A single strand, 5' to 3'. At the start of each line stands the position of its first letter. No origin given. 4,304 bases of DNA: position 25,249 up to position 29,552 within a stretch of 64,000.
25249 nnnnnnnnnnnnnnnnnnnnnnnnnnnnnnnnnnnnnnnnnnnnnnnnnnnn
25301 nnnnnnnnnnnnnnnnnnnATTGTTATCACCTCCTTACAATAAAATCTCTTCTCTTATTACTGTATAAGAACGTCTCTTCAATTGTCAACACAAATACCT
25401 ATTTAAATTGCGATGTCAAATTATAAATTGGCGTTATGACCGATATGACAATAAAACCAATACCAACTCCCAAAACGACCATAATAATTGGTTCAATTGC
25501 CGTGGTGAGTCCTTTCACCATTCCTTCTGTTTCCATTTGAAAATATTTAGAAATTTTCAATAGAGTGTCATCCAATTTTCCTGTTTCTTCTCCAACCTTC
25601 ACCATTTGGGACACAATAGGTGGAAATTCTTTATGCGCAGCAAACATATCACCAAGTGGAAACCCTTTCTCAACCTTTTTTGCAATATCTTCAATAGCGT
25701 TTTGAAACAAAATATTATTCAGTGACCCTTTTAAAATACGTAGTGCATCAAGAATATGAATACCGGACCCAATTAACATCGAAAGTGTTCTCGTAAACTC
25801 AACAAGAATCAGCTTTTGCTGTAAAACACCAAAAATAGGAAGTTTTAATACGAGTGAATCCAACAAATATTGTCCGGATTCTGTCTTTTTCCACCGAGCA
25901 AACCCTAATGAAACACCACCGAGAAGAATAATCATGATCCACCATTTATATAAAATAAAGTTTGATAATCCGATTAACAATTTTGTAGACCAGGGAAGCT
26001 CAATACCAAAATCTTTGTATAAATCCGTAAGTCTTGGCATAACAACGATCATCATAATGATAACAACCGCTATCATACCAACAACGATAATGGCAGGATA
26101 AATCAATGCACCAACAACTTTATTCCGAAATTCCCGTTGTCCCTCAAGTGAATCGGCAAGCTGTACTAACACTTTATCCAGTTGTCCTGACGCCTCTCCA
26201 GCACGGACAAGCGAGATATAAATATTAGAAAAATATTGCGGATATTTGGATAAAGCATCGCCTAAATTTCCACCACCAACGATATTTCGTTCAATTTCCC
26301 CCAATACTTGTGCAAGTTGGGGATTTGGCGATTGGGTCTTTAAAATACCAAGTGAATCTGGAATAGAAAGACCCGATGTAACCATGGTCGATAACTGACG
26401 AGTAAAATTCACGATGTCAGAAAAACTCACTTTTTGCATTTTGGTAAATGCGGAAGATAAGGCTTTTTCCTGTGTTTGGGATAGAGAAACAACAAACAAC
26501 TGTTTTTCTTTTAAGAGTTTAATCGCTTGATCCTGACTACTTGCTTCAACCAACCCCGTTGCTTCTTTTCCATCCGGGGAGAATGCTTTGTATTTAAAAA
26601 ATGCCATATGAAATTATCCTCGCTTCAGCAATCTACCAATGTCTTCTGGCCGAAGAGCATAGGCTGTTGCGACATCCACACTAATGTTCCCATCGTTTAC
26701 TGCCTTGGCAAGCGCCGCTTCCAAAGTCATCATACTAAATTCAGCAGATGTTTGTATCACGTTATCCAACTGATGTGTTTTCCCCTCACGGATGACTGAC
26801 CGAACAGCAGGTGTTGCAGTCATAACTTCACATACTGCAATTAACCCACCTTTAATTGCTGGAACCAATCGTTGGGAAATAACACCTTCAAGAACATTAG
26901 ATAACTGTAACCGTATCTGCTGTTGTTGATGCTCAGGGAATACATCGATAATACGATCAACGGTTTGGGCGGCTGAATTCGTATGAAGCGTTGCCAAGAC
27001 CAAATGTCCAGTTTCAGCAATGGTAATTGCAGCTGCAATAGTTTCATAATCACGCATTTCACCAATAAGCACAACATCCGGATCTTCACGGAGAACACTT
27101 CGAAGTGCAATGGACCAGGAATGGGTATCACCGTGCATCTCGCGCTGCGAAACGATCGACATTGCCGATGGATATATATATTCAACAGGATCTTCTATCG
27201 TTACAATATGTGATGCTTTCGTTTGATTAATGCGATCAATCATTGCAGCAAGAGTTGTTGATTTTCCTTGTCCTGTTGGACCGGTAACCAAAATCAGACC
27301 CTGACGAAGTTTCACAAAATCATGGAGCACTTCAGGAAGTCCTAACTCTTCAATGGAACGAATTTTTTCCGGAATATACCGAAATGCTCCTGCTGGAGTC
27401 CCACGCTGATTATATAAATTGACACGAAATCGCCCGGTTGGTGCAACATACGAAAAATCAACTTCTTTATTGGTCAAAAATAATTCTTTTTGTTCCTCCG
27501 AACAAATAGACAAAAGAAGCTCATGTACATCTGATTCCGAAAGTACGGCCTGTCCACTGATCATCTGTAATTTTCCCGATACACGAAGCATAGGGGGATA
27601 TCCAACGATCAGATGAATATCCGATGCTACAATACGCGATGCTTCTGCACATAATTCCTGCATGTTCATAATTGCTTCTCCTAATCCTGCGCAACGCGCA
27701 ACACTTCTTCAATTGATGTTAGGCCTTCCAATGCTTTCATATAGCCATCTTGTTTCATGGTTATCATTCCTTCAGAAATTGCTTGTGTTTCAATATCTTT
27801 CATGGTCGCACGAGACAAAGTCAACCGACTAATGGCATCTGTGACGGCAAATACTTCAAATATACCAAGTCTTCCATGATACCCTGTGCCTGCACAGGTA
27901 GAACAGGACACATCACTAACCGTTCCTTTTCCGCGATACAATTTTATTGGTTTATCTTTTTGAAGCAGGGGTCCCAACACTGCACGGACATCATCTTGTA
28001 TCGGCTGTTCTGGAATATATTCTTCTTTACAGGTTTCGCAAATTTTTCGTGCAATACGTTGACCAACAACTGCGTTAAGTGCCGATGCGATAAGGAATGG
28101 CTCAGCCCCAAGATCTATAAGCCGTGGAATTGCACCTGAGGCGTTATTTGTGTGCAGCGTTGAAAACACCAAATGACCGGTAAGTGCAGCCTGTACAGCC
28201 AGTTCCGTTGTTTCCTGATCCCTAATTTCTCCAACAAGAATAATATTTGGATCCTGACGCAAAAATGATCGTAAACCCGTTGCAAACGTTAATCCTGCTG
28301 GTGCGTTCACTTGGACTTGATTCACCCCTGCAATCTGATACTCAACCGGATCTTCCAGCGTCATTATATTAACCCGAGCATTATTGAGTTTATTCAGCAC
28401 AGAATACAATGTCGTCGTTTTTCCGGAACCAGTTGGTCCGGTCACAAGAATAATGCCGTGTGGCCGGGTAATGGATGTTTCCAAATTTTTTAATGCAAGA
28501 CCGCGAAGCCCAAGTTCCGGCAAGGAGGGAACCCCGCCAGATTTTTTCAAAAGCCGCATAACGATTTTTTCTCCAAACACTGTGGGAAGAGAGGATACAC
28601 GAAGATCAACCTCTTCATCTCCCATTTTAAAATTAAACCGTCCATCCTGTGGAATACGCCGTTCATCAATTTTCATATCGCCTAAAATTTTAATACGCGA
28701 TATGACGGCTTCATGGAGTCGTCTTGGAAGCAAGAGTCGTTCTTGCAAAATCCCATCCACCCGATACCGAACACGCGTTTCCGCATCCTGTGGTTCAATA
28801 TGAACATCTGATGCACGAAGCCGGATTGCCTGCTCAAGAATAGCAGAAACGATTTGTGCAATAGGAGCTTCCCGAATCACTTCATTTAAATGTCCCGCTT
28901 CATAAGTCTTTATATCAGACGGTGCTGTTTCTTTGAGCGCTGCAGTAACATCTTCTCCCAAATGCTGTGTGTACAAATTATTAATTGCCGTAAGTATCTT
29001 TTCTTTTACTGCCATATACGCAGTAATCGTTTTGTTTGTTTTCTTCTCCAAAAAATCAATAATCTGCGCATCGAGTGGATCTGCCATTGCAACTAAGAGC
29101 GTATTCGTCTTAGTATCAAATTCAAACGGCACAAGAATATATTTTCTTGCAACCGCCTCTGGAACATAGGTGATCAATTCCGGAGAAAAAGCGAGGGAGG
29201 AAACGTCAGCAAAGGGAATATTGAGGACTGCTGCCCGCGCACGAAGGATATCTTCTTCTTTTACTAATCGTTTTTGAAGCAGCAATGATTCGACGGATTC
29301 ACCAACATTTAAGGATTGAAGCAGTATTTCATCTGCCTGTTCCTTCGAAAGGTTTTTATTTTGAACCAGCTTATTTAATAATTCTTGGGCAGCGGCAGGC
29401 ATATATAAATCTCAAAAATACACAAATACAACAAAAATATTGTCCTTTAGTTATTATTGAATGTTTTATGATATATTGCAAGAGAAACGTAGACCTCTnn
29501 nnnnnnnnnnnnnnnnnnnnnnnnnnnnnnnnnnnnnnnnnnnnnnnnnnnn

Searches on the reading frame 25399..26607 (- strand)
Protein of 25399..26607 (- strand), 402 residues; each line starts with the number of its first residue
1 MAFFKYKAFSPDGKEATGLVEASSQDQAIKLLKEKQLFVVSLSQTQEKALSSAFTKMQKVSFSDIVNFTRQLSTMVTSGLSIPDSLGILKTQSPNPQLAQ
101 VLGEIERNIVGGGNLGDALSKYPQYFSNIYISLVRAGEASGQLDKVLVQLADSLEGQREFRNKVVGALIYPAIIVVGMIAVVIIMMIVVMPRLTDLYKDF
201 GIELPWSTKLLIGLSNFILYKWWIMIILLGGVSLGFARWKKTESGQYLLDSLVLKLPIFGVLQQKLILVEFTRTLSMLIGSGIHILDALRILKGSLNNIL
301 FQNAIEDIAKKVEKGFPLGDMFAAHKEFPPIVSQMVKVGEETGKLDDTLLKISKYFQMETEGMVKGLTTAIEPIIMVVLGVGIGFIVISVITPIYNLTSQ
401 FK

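Call 61: search_protein_families(library=pfam, proteins=[window:25399-26607:-])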
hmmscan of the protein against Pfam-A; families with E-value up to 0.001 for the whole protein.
window:25399-26607:- (402 aa): 1 family
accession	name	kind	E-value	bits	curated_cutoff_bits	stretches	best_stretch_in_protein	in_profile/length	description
PF00482.28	T2SSF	-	1.8e-61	206.1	25.2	2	68-191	1-125/125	Type II secretion system (T2SS), protein F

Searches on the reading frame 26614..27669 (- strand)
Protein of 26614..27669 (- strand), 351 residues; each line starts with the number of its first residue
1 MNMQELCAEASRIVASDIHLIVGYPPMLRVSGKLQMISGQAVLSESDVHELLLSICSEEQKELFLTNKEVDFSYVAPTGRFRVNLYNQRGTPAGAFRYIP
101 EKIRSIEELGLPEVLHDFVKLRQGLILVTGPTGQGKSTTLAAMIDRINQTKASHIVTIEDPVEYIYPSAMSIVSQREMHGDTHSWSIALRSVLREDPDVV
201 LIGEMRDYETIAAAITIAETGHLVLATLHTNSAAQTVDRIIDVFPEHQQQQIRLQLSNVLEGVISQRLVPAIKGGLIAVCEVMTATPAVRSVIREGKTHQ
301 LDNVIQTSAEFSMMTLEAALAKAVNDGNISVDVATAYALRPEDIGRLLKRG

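Call 61: search_protein_families(library=pfam, proteins=[window:26614-27669:-])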
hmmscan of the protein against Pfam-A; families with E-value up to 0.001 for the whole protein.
window:26614-27669:- (351 aa): 3 families
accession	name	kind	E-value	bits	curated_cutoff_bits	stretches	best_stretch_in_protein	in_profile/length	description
PF00437.27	T2SSE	-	8.7e-45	153.4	24.9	1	115-270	134-279/370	Type II/IV secretion system protein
PF13401.12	AAA_22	-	8e-05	23.4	27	1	122-168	4-42/130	AAA domain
PF25199.1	nSTAND_NTPase5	-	0.00065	20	34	0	119-161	37-79/145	Novel STAND NTPase 5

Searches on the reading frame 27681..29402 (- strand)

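Call 62: search_protein_families(library=pfam, proteins=[window:27681-29402:-])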
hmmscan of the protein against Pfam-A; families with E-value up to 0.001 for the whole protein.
window:27681-29402:- (573 aa): 8 families
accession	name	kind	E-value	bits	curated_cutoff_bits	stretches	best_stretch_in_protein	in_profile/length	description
PF00437.27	T2SSE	-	1.7e-126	422.2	24.9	1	178-569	5-370/370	Type II/IV secretion system protein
PF05157.20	MshEN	-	1.4e-15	57.5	23.1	1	60-147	1-87/90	MshEN domain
PF13401.12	AAA_22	-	1.4e-05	25.8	27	1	314-359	4-33/130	AAA domain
PF13191.12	AAA_16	-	8.5e-05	23.6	32.6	1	311-409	21-110/167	AAA ATPase domain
PF25199.1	nSTAND_NTPase5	-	0.00034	20.9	34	1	307-352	32-79/145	Novel STAND NTPase 5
PF13173.12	AAA_14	-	0.00068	20.1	27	0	316-358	3-46/129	AAA domain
PF01637.24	ATPase_2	-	0.00089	19.6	33.2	0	300-345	4-50/225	ATPase domain predominantly from Archaea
PF20720.3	nSTAND3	-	0.00093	19.4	27.2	0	313-354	15-56/155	Novel STAND NTPase 3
